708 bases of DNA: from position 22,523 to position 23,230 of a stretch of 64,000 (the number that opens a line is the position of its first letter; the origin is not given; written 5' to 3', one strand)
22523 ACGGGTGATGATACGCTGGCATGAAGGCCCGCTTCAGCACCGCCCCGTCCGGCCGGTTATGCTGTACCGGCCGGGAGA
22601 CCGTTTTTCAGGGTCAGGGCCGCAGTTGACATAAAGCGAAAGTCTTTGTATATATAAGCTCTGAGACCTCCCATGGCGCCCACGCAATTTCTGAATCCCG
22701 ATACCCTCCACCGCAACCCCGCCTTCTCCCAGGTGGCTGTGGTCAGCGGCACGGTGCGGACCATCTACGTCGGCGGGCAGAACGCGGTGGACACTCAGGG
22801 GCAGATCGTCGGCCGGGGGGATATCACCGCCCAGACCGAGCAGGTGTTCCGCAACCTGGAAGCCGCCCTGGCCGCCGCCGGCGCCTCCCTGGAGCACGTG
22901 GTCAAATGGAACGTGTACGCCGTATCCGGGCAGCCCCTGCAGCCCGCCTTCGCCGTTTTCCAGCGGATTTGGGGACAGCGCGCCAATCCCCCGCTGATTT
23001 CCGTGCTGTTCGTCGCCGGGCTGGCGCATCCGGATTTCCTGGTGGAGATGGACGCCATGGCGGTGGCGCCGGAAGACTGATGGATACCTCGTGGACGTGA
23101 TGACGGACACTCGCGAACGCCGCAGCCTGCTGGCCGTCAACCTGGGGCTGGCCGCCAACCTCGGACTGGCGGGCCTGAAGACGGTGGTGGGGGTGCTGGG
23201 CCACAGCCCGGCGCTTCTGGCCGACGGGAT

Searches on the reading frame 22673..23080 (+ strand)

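Call 34: search_protein_families(library=pfam, proteins=[window:22673-23080:+], max_evalue=0.00001)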
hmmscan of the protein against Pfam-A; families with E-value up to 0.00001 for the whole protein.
window:22673-23080:+ (135 aa): 1 family
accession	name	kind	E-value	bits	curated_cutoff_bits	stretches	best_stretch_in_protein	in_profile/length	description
PF01042.26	Ribonuc_L-PSP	-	3.9e-21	75.7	27.3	1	17-131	10-120/121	Endoribonuclease L-PSP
